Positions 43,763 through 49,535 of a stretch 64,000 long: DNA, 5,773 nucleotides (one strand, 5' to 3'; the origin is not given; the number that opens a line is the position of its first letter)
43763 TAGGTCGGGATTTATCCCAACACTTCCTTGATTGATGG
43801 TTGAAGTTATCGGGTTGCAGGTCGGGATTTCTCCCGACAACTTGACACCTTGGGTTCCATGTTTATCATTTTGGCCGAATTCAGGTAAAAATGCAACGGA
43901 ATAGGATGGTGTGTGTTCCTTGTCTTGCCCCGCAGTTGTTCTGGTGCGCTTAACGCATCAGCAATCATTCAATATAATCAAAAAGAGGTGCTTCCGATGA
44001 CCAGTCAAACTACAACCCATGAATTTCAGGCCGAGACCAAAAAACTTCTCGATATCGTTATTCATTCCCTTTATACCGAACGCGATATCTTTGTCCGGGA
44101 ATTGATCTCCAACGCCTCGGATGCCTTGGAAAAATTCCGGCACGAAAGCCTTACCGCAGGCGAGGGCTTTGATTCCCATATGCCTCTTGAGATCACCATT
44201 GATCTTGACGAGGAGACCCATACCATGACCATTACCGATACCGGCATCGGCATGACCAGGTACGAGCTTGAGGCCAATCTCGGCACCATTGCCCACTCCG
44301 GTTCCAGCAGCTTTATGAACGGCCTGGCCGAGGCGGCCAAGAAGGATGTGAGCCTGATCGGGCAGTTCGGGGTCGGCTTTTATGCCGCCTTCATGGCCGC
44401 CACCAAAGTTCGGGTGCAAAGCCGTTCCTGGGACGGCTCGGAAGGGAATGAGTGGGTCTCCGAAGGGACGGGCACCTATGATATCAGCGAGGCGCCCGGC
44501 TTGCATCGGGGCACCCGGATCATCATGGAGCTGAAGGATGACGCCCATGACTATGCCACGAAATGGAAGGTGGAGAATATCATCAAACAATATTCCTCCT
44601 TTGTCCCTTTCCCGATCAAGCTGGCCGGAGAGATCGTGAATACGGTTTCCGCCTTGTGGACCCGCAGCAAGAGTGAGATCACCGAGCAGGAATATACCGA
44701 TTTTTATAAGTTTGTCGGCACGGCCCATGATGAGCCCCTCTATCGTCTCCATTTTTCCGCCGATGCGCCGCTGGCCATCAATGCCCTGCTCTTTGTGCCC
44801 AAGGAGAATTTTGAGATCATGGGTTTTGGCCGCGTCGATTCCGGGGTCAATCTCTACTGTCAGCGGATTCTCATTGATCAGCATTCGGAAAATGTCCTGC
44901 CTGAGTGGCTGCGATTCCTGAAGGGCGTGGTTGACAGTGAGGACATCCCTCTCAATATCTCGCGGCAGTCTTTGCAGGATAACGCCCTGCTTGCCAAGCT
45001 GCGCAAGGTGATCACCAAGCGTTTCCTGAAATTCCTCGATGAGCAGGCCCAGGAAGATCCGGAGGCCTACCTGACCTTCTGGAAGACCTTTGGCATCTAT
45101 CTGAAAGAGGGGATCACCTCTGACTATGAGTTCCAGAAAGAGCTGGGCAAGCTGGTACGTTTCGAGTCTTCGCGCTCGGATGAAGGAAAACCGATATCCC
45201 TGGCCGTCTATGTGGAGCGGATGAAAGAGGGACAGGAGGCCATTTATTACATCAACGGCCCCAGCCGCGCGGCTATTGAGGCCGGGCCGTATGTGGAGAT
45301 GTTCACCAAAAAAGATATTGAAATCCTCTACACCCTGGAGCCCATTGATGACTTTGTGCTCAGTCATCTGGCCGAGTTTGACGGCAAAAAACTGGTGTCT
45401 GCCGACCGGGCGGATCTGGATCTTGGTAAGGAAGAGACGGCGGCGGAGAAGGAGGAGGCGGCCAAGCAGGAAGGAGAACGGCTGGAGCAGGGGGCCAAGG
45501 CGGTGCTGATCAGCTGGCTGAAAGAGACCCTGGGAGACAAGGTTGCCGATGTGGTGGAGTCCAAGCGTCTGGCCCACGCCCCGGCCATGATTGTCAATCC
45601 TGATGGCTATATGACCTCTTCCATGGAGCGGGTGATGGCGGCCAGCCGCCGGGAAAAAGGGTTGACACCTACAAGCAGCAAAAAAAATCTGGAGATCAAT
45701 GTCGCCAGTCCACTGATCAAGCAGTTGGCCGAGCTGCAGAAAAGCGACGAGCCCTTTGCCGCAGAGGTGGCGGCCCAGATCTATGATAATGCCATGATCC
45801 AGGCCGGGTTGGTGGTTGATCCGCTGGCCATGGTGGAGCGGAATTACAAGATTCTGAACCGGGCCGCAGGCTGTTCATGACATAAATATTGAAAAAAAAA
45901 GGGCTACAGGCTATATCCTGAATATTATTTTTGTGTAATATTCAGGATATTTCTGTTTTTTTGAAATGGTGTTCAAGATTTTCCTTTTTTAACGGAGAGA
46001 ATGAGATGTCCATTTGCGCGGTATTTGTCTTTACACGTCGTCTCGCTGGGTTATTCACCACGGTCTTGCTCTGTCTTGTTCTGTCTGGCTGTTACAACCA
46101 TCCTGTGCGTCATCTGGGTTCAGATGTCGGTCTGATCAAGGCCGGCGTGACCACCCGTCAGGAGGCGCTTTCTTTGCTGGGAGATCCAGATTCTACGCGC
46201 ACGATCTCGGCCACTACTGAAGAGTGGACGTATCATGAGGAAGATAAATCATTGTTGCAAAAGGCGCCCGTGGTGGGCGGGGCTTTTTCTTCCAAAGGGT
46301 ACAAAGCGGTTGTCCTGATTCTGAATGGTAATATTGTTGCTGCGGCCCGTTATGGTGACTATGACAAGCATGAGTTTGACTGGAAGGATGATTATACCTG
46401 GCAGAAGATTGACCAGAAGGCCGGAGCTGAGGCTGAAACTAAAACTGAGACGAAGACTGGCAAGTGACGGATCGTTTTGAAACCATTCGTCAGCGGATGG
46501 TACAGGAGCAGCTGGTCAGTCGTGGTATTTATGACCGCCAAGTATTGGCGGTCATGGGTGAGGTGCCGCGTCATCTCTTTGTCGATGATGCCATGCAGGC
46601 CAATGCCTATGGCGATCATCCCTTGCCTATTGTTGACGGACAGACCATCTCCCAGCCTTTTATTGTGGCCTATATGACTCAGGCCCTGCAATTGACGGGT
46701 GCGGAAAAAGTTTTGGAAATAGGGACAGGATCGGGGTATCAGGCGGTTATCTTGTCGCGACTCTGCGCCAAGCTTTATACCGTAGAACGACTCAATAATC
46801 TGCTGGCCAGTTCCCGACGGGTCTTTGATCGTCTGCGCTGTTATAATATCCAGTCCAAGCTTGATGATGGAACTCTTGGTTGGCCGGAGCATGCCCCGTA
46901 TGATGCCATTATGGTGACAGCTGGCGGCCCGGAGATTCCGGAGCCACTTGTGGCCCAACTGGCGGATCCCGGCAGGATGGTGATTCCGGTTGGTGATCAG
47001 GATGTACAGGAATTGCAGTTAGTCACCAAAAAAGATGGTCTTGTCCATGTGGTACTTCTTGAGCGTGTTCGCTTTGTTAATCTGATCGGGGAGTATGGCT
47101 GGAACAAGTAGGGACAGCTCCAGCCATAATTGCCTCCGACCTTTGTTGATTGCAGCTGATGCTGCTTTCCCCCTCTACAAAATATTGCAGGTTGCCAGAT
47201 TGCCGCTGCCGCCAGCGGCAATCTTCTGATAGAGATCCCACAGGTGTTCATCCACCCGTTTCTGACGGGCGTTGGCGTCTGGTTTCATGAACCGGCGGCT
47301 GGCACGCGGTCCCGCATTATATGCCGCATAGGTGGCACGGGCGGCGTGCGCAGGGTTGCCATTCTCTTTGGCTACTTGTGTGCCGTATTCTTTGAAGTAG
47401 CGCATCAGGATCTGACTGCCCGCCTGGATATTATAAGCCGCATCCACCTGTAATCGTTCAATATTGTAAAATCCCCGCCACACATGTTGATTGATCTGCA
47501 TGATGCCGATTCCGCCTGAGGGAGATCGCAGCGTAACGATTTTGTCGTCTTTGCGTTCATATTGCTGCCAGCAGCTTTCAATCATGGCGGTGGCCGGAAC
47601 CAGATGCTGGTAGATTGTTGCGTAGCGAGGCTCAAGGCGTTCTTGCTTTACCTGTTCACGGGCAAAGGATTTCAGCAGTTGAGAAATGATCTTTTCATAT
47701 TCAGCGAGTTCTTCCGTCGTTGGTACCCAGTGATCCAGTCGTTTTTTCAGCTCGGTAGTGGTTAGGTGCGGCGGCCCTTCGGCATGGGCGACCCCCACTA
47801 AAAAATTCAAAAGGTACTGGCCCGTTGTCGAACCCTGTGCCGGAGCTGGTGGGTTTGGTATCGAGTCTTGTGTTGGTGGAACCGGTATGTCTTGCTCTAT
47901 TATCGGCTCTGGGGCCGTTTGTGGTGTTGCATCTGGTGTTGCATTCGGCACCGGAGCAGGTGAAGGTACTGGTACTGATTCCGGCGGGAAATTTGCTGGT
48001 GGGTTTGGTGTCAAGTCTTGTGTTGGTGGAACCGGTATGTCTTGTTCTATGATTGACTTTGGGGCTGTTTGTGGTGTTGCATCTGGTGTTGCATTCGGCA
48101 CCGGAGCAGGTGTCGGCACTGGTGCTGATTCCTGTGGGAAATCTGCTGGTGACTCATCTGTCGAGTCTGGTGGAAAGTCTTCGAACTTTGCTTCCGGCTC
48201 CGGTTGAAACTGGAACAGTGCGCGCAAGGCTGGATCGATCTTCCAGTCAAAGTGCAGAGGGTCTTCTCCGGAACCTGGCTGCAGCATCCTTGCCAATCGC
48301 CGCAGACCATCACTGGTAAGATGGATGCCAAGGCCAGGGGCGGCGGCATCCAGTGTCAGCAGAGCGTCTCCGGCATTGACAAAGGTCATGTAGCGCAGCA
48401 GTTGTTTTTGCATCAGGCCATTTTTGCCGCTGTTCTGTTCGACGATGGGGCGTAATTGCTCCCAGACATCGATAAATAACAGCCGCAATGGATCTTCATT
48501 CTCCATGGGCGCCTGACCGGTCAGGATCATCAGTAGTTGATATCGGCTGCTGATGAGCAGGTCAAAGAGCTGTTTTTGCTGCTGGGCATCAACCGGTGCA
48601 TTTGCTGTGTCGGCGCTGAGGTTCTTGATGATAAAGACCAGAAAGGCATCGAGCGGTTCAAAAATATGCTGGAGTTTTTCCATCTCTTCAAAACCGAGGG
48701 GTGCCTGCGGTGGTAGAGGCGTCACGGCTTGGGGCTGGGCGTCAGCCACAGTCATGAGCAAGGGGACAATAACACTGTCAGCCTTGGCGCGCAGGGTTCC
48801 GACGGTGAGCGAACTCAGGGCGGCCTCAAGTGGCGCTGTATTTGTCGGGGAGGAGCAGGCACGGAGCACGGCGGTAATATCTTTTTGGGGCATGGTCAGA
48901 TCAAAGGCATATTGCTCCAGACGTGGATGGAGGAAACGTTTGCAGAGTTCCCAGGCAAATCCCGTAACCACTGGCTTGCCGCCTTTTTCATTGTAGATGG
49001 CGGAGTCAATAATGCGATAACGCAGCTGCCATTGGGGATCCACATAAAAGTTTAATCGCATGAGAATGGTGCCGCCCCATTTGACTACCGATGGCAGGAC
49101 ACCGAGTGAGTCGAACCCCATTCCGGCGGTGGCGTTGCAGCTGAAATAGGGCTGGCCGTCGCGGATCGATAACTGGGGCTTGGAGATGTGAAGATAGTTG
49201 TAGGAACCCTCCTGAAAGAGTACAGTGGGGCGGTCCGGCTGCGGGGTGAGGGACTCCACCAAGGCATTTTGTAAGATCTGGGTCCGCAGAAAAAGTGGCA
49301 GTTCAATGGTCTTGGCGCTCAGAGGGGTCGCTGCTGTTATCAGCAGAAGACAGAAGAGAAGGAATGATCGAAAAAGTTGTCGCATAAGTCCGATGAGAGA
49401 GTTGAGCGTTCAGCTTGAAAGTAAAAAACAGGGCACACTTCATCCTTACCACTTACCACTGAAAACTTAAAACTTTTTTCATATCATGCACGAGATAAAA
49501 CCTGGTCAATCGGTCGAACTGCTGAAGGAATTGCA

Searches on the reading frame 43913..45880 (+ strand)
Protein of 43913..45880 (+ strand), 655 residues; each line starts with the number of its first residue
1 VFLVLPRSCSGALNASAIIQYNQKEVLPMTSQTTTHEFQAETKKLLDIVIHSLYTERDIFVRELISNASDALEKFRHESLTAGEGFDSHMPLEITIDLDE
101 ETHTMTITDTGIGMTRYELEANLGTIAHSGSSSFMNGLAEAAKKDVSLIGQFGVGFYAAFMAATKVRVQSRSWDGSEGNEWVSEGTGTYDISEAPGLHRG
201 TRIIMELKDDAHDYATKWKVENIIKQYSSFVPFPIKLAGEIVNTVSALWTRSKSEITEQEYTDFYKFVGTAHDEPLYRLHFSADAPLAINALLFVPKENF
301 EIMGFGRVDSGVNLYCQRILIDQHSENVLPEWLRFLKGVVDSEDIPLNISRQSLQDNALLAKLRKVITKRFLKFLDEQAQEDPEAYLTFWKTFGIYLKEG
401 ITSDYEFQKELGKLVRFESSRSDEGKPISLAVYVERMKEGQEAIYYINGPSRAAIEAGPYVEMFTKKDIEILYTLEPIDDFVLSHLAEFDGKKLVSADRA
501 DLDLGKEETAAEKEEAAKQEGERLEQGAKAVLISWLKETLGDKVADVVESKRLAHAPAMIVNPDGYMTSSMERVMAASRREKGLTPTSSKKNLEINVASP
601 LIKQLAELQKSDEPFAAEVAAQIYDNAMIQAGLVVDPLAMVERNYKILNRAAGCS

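Call 57: search_protein_families(library=pfam, proteins=[window:43913-45880:+], max_evalue=0.00001)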
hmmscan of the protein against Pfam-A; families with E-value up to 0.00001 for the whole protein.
window:43913-45880:+ (655 aa): 3 families
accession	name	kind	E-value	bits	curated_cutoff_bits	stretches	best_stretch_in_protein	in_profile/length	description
PF00183.23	HSP90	-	9.6e-116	388.2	24.4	1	240-651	80-489/518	Hsp90 protein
PF13589.12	HATPase_c_3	-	6.8e-09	36.3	25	1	61-174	7-96/137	Histidine kinase-, DNA gyrase B-, and HSP90-like ATPase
PF02518.31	HATPase_c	-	7.7e-06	26.8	26.4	0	61-209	10-109/111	Histidine kinase-, DNA gyrase B-, and HSP90-like ATPase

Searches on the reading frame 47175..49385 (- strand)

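Call 57: search_protein_families(library=pfam, proteins=[window:47175-49385:-], max_evalue=0.00001)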
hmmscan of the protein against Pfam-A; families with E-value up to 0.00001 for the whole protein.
window:47175-49385:- (736 aa): 1 family
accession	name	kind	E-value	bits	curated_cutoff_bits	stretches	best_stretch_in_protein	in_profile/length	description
PF01464.25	SLT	-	2.2e-07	30.9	21.3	1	594-705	15-110/117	Transglycosylase SLT domain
